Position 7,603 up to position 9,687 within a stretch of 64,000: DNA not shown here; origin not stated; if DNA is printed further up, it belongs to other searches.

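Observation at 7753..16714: Five tandem, co-directional, diverged paralogs of a ~600-aa GT-C-like polytopic membrane protein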

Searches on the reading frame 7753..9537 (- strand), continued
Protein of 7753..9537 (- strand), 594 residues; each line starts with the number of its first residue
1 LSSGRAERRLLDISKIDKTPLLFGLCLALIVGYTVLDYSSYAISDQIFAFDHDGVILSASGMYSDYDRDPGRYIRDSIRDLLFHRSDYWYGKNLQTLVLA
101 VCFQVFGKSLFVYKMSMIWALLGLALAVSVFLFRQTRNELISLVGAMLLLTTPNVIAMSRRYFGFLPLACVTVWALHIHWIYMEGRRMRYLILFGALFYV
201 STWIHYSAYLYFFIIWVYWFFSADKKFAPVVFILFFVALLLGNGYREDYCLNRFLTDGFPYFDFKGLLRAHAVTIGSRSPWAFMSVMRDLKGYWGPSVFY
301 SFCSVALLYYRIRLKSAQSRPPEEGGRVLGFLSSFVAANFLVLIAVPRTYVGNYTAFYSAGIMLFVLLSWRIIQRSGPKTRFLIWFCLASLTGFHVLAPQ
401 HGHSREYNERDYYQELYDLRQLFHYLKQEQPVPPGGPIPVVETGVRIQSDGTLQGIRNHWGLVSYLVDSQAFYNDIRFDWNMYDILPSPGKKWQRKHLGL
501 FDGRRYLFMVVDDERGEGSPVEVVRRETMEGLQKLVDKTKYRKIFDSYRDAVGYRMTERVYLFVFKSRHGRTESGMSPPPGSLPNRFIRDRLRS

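Call 68: search_protein_families(library=ncbifam, proteins=[L009:9198-9950:+, L009:11851-13590:+, L009:13587-15044:+, P0007, L004:8394-9995:+, L005:6274-8400:+, L005:3838-5112:+, L012:9181-9933:+], max_evalue=0.00001)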
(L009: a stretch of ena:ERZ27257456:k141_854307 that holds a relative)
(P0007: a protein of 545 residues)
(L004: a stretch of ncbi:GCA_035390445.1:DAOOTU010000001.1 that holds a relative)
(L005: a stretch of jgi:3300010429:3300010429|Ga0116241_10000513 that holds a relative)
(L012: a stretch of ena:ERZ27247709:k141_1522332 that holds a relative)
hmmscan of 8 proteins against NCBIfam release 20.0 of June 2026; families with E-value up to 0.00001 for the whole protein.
L009:9198-9950:+ (250 aa): 5 families
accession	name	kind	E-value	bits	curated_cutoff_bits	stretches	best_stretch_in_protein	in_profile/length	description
TIGR04182.1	glyco_TIGR04182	equivalog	1.6e-22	80.2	325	1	7-219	3-200/293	S-layer glycoprotein N-glycosyltransferase AglJ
NF058614.1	PPMAGASynPpgS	equivalog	3.2e-12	46.4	370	1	36-211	29-197/226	polyprenyl-phospho-N-acetylgalactosaminyl synthase PpgS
NF041391.1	DPhHxTase_Halo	equivalog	3.4e-08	32.7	375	1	13-214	4-187/213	dolichyl-phosphate hexose transferase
NF007986.1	PRK10714.1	equivalog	4.2e-08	32.6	529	1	4-226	6-216/316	undecaprenyl-phosphate 4-deoxy-4-formamido-L-arabinose transferase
NF045692.1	OglycostaseCruG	equivalog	6.8e-08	31.8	600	1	7-144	44-184/386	2'-O-glycosyltransferase CruG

L009:11851-13590:+ (579 aa): 2 families
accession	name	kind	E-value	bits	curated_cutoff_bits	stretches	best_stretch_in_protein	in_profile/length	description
NF041651.1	nodul_NodU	equivalog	7.3e-37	127.4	1000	1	12-536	5-526/556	nodulation protein NodU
TIGR00143.1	hypF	equivalog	1e-07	30.5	466.1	0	272-348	658-738/741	carbamoyltransferase HypF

L009:13587-15044:+ (485 aa): 20 families
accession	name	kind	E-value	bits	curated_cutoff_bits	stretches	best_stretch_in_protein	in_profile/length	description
TIGR03471.1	HpnJ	equivalog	8.4e-45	153.5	577.6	1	34-462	37-463/472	hopanoid biosynthesis associated radical SAM protein HpnJ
TIGR02026.1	BchE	equivalog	4.8e-37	128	481.35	1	27-386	18-386/497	magnesium-protoporphyrin IX monomethyl ester anaerobic oxidative cyclase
NF050148.1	rSAM_ApyD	equivalog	2.1e-35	122.3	750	1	25-357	19-358/645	RiPP biosynthesis radical SAM protein ApyD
TIGR04479.1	bcpD_PhpK_rSAM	subfamily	2.6e-33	115.2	600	1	193-386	235-430/504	PhpK family radical SAM P-methyltransferase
TIGR04385.1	B12_rSAM_cofa1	equivalog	7.6e-31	107.8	450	1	31-363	20-362/438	B12 lower ligand biosynthesis radical SAM protein BzaD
TIGR04072.2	rSAM_ladder_B12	equivalog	2.3e-29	102.3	360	1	31-386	18-371/443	lipid biosynthesis B12-binding/radical SAM protein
NF033070.1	rSAM_AprD4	equivalog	2.8e-28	99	500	1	149-385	147-388/456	AprD4 family radical SAM diol-dehydratase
NF038361.1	rSAM_Sden_1168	equivalog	9.6e-28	97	575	1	34-389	88-475/560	Sden_1168 family B12-binding radical SAM P-methyltransferase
TIGR04014.1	B12_SAM_MJ_0865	equivalog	5.2e-24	84.8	360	1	91-393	61-363/434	methyl-coenzyme M reductase glutamine C-methyltransferase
TIGR04367.1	HpnR_B12_rSAM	equivalog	5.8e-23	81.2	650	1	26-391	17-377/490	hopanoid C-3 methylase HpnR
TIGR03975.1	rSAM_ocin_1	subfamily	5.2e-18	64.9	281.85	1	61-360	118-425/606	RiPP maturation radical SAM C-methyltransferase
TIGR04013.1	B12_SAM_MJ_1487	hypoth_equivalog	2.8e-16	59.3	251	1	60-218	31-170/382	TIGR04013 family B12-binding domain/radical SAM domain-containing protein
TIGR04295.1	B12_rSAM_oligo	hypoth_equivalog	9.3e-15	54.2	400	1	31-318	25-314/422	TIGR04295 family B12-binding domain-containing radical SAM protein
NF045585.1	rSAM_slr0320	equivalog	3.1e-13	49.1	775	1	195-366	230-410/511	photosystem II high light acclimation radical SAM protein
TIGR04190.1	B12_SAM_Ta0216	equivalog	4.2e-11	42.1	500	1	91-369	100-398/554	TIGR04190 family B12-binding domain/radical SAM domain protein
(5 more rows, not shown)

P0007 (545 aa): 0 families

L004:8394-9995:+ (533 aa): 2 families
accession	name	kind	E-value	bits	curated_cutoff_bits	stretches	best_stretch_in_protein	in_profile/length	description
TIGR03663.1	TIGR03663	subfamily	2.1e-06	27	126.25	1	58-174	49-163/435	flippase activity-associated protein Agl23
TIGR04154.1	archaeo_STT3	subfamily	6.9e-06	24.7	450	0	81-148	97-165/831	oligosaccharyl transferase, archaeosortase A system-associated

L005:6274-8400:+ (708 aa): 0 families

L005:3838-5112:+ (424 aa): 3 families
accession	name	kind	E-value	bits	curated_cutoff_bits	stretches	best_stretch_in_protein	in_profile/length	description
TIGR03097.1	PEP_O_lig_1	hypoth_equivalog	7e-13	48.2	188.1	1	197-355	185-341/408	putative O-glycosylation ligase, exosortase A system-associated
TIGR00947.1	2A73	equivalog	2.7e-11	43.2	366.4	1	40-389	41-401/425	IctB family putative bicarbonate transporter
NF012031.0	PRK15487.1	equivalog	1e-06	28.1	277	1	203-358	187-346/404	O-antigen ligase RfaL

L012:9181-9933:+ (250 aa): 16 families
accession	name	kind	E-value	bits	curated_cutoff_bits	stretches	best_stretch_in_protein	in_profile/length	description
TIGR01983.1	UbiG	equivalog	3.9e-12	45.9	102.95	1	47-198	46-200/228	bifunctional 2-polyprenyl-6-hydroxyphenol methylase/3-demethylubiquinol 3-O-methyltransferase UbiG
NF001244.0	PRK00216.1-5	equivalog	8.2e-11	41.6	216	1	32-222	31-229/236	bifunctional demethylmenaquinone methyltransferase/2-methoxy-6-polyprenyl-1,4-benzoquinol methylase UbiE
NF045667.1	MTase_DVU1556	equivalog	1e-09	38.2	155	1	52-152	23-119/213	DVU_1556 family methyltransferase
TIGR01934.1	MenG_MenH_UbiE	subfamily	3.7e-09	36.2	158.35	1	31-198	21-194/223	ubiquinone/menaquinone biosynthesis methyltransferase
NF043040.1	corrin_prot_MT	hypoth_equivalog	4.6e-09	36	180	1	56-203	46-201/216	corrinoid protein-associated methyltransferase CpaM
NF001243.0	PRK00216.1-4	equivalog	1.2e-08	34.5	235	1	48-211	44-226/237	demethylmenaquinone methyltransferase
NF047649.1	MTase_UXPK_star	exception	2.2e-08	33.5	460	1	56-153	82-182/283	methyltransferase/UXPK-star double selenoprotein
TIGR02752.1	MenG_heptapren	equivalog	3.7e-08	33.2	419.85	1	46-211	40-224/231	demethylmenaquinone methyltransferase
TIGR02021.1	BchM-ChlM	equivalog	3.3e-07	30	158.9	1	35-198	38-198/218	magnesium protoporphyrin IX methyltransferase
TIGR02081.1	metW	equivalog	9.3e-07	28.6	189.5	1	48-160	10-115/194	methionine biosynthesis protein MetW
TIGR02072.1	BioC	equivalog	1.4e-06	28.3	184.95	1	54-208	37-181/244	malonyl-ACP O-methyltransferase BioC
NF045825.1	FAmtase_mtf2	equivalog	2.3e-06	27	400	1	56-154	63-160/248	fatty-acid O-methyltransferase Mtf2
NF045882.1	PLipidMtase_Leg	equivalog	3.3e-06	27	390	1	18-193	12-180/207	phospholipid N-methyltransferase PmtA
NF008300.0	PRK11088.1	equivalog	3.3e-06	26.8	303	1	54-192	88-219/272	23S rRNA (guanine(745)-N(1))-methyltransferase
NF041537.1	ArsM_AhpD_UU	exception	4.9e-06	25.6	510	1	51-203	76-227/345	arsenite methyltransferase/AhpD domain selenoprotein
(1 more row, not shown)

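Call 79: find_related_loci(query=A1, collection=metagenome_contigs, flank=10000)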
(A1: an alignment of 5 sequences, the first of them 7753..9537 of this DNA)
Query A1 (594 aa) in metagenome_contigs; peptide patterns used: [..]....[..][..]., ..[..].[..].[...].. (x = any residue, [..] = any of these).
56 stretches matched a pattern; 2 encode a relative of the query (tblastn E <= 1e-3); 2 distinct loci.
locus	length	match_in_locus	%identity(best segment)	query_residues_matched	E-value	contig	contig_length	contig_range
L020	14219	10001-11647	28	18-575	4e-50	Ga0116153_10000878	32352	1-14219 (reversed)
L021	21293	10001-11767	25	26-566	2e-25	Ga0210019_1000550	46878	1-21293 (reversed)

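Call 82: search_protein_families(library=pfam, proteins=[L021:5240-6289:+, L021:6302-7849:+, L021:7850-8554:+, L021:8570-9928:+, L021:11797-13488:+, L021:13395-14990:+, L021:15051-17111:+, L021:17123-17947:+], max_evalue=0.00001)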
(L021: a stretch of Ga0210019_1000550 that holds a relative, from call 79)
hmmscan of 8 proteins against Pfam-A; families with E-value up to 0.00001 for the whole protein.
L021:5240-6289:+ (349 aa): 2 families
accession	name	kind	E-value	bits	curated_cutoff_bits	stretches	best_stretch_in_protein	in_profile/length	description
PF13472.12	Lipase_GDSL_2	-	1.1e-11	46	32.9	1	108-331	1-178/178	GDSL-like Lipase/Acylhydrolase family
PF00657.28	Lipase_GDSL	-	2.1e-10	41.5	23.6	0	251-336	115-208/208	GDSL-like Lipase/Acylhydrolase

L021:6302-7849:+ (515 aa): 1 family
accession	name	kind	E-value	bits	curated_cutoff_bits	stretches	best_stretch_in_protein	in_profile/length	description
PF13231.12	PMT_2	-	1e-10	42.5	26.1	1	75-228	7-160/160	Dolichyl-phosphate-mannose-protein mannosyltransferase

L021:7850-8554:+ (234 aa): 2 families
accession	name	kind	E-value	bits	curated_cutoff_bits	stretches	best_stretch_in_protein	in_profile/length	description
PF00535.33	Glycos_transf_2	-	1.3e-29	103.7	23.3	1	4-166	1-166/168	Glycosyl transferase family 2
PF10111.15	Glyco_tranf_2_2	-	6.7e-07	29.5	27.3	1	4-97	1-94/276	Glycosyltransferase like family 2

L021:8570-9928:+ (452 aa): 2 families
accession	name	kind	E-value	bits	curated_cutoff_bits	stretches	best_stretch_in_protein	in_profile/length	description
PF04055.27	Radical_SAM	-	1.2e-24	87.7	29.5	1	187-348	3-166/166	Radical SAM superfamily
PF02310.24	B12-binding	-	3.2e-13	50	32.1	1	24-133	13-120/121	B12 binding domain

L021:11797-13488:+ (563 aa): 3 families
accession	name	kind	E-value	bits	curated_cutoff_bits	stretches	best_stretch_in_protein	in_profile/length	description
PF16861.10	Carbam_trans_C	-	1.6e-54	184.5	27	1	389-558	2-168/170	Carbamoyltransferase C-terminus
PF02543.21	Carbam_trans_N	-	4.8e-42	145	24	1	3-340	2-345/346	Carbamoyltransferase N-terminus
PF00814.31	TsaD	-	5.6e-06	26.7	24.8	0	135-323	83-244/264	tRNA N6-adenosine threonylcarbamoyltransferase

L021:13395-14990:+ (531 aa): 2 families
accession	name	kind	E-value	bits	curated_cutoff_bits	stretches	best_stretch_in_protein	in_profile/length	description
PF04055.27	Radical_SAM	-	5.5e-22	79.1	29.5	1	232-392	1-166/166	Radical SAM superfamily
PF02310.24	B12-binding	-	2.2e-12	47.3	32.1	1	51-147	4-99/121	B12 binding domain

L021:15051-17111:+ (686 aa): 5 families
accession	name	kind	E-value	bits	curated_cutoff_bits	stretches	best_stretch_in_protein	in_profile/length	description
PF00535.33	Glycos_transf_2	-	2.9e-33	115.6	23.3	1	6-160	1-165/168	Glycosyl transferase family 2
PF04055.27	Radical_SAM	-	2.7e-13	50.9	29.5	1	351-515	3-163/166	Radical SAM superfamily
PF13641.12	Glyco_tranf_2_3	-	2.9e-11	44.2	27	1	4-188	2-196/230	Glycosyltransferase like family 2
PF10111.15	Glyco_tranf_2_2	-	1.3e-09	38.4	27.3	1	6-99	1-102/276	Glycosyltransferase like family 2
PF13353.11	Fer4_12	-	2.1e-08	35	22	1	352-448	12-109/137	4Fe-4S single cluster domain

L021:17123-17947:+ (274 aa): 1 family
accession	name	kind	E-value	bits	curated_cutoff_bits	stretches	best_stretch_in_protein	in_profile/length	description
PF04055.27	Radical_SAM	-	4.5e-12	46.9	29.5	1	12-107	5-103/166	Radical SAM superfamily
